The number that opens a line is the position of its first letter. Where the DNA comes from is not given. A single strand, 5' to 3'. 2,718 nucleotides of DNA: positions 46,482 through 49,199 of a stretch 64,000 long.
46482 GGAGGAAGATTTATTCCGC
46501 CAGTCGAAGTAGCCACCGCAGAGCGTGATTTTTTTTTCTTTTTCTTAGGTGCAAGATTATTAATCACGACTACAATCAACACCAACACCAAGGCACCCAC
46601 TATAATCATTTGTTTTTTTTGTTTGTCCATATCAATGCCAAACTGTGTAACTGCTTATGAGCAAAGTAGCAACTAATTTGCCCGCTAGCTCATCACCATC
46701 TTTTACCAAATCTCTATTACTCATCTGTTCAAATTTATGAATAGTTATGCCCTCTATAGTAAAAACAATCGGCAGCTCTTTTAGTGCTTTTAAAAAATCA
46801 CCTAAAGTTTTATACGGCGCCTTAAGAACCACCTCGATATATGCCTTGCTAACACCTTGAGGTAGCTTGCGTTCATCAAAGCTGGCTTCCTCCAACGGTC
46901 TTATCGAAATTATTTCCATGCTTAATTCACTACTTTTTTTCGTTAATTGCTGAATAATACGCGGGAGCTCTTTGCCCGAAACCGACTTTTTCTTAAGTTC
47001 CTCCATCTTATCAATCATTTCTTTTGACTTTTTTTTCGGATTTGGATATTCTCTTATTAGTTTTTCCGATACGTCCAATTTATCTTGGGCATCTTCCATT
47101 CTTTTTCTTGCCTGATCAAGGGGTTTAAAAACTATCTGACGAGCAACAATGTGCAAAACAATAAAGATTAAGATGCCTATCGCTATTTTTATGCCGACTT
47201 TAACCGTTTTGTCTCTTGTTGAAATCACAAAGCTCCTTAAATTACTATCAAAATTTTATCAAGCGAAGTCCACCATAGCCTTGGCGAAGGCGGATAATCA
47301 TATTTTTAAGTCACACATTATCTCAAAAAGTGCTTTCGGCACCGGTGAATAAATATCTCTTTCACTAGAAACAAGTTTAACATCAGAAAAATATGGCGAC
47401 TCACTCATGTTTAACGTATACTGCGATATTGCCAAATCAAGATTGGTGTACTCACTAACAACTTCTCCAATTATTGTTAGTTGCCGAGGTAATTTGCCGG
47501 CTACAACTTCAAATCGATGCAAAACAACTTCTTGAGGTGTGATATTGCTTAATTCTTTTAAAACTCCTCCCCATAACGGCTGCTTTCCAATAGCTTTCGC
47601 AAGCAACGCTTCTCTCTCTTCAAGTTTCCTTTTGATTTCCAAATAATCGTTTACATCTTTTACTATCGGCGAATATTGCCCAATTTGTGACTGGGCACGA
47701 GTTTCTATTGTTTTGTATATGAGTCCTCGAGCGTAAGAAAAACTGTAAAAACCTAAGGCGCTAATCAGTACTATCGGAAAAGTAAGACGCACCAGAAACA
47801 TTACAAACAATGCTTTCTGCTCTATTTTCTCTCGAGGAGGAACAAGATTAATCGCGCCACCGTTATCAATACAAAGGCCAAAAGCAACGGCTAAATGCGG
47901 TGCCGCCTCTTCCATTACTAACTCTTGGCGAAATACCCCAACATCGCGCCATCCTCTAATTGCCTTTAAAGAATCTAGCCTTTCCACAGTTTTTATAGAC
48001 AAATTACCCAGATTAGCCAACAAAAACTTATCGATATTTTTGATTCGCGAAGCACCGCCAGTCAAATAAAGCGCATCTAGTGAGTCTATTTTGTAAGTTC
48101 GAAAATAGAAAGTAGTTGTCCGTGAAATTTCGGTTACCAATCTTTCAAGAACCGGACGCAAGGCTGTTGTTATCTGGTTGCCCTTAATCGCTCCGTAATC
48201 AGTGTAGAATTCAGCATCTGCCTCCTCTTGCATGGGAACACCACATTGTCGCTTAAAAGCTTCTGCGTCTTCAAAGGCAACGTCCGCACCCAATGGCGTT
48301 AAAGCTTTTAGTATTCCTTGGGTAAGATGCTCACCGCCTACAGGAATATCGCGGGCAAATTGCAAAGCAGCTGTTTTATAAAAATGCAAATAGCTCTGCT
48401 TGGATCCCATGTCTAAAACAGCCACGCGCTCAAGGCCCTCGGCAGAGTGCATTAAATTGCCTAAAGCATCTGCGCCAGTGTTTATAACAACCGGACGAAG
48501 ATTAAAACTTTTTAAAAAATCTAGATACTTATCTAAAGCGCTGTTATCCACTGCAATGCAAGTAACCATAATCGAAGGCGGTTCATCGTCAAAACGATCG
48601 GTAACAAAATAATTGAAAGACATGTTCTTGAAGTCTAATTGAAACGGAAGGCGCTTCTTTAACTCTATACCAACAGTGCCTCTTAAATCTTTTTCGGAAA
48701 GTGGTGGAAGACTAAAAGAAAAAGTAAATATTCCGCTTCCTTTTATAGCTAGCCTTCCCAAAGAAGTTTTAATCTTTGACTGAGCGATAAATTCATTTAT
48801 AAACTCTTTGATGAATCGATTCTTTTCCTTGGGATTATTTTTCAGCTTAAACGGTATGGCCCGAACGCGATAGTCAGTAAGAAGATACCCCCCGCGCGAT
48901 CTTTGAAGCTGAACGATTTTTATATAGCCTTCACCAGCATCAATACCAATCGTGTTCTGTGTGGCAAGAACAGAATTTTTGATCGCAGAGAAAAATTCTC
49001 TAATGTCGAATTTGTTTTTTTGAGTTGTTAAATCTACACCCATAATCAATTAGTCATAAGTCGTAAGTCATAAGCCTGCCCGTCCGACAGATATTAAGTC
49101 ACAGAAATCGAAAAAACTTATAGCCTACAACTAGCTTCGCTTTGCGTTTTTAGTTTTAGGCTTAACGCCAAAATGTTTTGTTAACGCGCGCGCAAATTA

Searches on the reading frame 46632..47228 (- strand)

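Call 32: search_protein_families(library=pfam, proteins=[window:46632-47228:-], max_evalue=0.0001)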
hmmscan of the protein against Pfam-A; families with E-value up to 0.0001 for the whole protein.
window:46632-47228:- (198 aa): 1 family
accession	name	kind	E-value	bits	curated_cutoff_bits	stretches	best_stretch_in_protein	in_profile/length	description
PF04350.18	PilO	-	6.5e-07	30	22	1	37-170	1-128/145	Pilus assembly protein, PilO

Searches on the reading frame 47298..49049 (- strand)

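Call 33: search_protein_families(library=pfam, proteins=[window:47298-49049:-], max_evalue=0.0001)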
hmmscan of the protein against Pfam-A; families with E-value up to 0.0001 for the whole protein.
window:47298-49049:- (583 aa): 3 families
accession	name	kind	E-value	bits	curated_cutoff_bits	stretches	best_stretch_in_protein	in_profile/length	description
PF11104.14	PilM_2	-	1.7e-24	86.9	27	1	35-394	1-337/340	Type IV pilus assembly protein PilM;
PF14450.12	FtsA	-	6.2e-10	39.9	31.8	1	210-343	1-99/127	Cell division protein FtsA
PF05137.18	PilN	-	1.4e-06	28.7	22.8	1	496-579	2-76/78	Fimbrial assembly protein (PilN)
